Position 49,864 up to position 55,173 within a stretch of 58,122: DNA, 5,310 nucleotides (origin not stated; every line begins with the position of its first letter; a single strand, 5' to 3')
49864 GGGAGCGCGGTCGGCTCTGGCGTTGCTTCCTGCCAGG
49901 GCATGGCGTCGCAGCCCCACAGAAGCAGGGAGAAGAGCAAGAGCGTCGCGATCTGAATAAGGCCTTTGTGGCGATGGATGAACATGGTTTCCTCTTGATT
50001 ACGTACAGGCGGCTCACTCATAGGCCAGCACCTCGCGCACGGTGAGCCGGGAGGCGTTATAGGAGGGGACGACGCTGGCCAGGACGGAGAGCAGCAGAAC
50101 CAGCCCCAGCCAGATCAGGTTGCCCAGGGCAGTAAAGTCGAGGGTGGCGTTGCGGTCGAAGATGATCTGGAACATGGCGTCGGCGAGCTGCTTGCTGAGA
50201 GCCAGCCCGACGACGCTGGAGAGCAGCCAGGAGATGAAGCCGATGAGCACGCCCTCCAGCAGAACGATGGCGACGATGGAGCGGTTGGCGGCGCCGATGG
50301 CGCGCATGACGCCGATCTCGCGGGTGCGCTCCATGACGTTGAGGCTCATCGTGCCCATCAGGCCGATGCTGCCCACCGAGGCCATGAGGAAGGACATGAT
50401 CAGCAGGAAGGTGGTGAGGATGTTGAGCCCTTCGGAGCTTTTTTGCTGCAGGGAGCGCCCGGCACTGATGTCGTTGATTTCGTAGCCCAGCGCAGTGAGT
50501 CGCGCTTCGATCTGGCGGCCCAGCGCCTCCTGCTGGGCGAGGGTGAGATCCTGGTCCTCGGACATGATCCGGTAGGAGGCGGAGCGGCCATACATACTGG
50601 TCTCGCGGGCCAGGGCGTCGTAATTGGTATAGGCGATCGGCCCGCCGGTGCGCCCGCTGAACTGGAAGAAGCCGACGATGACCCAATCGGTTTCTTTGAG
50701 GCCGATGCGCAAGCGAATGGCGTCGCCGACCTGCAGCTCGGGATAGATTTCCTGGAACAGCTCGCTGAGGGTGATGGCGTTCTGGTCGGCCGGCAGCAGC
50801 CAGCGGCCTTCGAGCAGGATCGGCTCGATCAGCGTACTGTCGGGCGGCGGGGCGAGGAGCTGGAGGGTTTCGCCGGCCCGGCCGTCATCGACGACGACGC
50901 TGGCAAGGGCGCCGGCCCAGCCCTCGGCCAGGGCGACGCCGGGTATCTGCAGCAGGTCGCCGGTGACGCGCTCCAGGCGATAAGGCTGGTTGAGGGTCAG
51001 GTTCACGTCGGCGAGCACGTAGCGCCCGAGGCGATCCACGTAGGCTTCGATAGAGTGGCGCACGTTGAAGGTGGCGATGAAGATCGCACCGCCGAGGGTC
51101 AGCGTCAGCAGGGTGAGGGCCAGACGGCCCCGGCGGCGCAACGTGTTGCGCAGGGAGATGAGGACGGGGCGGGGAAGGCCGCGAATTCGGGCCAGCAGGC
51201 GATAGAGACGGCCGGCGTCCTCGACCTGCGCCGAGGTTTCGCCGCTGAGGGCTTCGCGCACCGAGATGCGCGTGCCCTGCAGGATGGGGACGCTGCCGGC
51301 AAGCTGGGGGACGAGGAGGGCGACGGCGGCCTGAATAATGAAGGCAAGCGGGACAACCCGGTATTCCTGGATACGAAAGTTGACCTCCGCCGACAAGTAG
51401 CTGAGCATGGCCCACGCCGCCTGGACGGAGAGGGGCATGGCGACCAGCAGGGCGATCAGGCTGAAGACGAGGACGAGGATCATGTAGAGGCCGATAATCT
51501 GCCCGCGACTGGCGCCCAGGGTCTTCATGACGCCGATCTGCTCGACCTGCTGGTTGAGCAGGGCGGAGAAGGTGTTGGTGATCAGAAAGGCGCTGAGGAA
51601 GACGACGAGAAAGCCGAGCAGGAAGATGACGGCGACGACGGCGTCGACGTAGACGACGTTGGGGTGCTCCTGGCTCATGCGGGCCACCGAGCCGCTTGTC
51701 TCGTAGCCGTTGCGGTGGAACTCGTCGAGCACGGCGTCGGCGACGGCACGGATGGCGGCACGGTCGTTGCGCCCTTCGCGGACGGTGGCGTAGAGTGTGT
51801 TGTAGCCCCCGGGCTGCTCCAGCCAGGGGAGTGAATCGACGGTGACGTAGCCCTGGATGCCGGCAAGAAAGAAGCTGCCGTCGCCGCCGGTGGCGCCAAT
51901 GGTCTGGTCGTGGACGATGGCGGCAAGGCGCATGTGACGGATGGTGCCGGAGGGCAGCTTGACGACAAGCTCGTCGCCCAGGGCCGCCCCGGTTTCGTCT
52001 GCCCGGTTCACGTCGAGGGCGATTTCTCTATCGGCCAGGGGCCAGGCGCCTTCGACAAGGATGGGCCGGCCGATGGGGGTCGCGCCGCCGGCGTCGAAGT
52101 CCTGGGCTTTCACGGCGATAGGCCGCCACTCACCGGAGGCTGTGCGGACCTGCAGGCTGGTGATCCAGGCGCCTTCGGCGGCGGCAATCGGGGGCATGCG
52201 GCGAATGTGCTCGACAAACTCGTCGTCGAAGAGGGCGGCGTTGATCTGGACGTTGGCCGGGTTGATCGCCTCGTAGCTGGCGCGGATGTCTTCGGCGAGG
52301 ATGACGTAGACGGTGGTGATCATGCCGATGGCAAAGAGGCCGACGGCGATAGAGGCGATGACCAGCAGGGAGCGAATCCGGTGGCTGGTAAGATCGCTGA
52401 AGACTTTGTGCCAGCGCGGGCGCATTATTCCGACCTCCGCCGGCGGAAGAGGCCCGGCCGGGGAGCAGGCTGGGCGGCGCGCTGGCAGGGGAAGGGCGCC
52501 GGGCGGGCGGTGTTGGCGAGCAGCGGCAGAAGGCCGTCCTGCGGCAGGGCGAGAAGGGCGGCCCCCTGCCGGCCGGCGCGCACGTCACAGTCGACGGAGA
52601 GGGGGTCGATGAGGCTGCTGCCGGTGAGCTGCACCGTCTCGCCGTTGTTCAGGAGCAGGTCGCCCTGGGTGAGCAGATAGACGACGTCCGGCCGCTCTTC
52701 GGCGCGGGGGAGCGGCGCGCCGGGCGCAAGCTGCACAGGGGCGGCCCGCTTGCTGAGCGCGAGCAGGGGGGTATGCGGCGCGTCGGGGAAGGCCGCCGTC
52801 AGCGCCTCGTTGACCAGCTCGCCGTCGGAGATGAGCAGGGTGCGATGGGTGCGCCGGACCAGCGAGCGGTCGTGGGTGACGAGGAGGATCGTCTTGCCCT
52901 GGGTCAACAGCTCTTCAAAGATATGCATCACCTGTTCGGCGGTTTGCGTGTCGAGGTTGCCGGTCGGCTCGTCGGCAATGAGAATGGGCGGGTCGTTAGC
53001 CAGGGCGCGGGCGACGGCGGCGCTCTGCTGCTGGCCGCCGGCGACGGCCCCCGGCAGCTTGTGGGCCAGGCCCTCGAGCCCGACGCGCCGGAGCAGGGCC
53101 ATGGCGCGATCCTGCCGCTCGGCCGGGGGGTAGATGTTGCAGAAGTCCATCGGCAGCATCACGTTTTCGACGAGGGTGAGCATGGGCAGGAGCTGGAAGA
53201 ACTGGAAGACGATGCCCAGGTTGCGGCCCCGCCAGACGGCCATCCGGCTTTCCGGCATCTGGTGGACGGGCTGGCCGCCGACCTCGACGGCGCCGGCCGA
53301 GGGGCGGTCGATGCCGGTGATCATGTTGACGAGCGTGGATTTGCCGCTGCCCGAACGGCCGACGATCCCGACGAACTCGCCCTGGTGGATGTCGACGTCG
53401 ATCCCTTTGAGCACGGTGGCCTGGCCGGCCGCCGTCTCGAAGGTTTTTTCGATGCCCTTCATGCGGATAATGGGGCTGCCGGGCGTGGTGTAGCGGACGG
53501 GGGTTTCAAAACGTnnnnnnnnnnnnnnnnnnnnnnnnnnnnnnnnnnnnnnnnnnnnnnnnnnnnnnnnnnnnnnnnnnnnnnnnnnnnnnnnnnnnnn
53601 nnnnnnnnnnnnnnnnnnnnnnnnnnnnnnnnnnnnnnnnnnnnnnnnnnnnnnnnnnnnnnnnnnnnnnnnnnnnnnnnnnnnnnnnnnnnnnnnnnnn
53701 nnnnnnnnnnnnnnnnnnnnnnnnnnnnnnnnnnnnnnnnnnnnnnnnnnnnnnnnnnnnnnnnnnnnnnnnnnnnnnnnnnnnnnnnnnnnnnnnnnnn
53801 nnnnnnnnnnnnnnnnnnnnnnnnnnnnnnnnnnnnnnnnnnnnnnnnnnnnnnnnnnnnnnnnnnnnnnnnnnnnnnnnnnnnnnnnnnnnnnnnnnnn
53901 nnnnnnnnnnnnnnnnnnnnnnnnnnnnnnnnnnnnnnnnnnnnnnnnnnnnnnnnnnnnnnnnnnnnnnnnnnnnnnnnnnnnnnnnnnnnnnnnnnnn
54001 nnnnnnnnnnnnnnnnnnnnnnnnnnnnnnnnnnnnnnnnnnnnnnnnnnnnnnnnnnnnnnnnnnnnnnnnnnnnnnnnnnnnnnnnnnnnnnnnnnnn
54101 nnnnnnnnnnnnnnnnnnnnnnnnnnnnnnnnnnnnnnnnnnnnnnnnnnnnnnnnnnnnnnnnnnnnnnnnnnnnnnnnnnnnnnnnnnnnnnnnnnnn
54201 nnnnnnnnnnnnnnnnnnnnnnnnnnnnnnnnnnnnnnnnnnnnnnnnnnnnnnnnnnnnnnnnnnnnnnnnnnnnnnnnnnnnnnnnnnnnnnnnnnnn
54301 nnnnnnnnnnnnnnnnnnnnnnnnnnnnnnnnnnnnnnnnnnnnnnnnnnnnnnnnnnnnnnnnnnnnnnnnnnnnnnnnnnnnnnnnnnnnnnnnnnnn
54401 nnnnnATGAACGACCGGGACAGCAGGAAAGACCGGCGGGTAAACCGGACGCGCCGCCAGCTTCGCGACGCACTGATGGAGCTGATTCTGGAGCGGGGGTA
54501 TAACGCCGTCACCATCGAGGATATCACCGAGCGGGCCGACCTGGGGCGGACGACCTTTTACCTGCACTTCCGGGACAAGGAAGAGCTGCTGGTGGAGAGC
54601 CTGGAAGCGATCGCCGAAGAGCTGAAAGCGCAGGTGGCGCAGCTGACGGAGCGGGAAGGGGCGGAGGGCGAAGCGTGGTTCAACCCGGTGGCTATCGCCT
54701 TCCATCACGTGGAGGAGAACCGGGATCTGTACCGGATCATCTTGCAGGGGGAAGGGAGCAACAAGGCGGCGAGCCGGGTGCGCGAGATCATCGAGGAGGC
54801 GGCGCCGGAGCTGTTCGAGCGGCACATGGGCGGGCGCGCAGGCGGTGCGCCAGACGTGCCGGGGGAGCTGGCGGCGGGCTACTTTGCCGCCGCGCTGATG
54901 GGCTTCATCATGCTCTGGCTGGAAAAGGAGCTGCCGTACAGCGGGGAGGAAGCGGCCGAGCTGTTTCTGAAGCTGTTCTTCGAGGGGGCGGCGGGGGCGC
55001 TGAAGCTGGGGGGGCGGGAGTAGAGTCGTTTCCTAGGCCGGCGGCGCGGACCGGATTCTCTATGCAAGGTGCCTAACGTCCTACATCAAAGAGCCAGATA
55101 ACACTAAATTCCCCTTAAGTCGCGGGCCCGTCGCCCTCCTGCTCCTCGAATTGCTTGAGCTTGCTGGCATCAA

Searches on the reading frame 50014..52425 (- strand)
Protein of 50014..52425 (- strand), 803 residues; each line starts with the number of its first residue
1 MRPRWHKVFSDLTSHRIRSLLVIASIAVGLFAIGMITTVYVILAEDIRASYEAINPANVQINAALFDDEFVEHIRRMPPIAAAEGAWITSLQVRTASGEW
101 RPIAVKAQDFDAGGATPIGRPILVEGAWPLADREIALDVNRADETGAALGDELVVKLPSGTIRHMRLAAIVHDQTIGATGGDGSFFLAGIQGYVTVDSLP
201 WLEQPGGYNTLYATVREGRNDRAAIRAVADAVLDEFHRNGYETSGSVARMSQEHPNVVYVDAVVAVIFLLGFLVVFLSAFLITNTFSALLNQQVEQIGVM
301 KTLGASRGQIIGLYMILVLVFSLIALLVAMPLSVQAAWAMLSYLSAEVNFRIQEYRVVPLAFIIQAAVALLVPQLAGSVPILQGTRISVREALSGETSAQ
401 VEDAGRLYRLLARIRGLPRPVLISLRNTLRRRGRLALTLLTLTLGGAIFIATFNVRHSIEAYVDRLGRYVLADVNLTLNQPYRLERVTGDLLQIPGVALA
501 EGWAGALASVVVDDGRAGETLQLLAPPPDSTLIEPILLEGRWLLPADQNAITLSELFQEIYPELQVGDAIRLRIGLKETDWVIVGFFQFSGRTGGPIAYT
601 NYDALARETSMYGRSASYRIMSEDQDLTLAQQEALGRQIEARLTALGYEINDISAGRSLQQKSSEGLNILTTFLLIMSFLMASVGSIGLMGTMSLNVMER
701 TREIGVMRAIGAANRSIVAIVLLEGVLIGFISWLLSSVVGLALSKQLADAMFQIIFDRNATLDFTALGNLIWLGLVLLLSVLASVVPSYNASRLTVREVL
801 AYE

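Call 90: search_protein_families(library=pfam, proteins=[window:50014-52425:-], max_evalue=0.001)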
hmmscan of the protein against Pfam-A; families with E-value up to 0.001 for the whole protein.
window:50014-52425:- (803 aa): 2 families
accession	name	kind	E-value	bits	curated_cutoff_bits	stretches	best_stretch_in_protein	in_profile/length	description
PF02687.27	FtsX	-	6.3e-31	107.4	25.5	2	676-795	2-119/120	FtsX-like permease C-terminal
PF12704.14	MacB_PCD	-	3.5e-12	47.5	27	2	436-613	2-181/207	MacB-like periplasmic core domain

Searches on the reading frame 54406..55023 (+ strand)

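Call 90: search_protein_families(library=pfam, proteins=[window:54406-55023:+], max_evalue=0.001)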
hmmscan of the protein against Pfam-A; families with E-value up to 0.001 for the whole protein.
window:54406-55023:+ (205 aa): 2 families
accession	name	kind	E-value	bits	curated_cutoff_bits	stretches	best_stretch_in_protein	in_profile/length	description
PF00440.29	TetR_N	-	1e-14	54.5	24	1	21-64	3-46/47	Bacterial regulatory proteins, tetR family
PF14278.11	TetR_C_8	-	2.5e-11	44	26.1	1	91-191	3-101/103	Transcriptional regulator C-terminal region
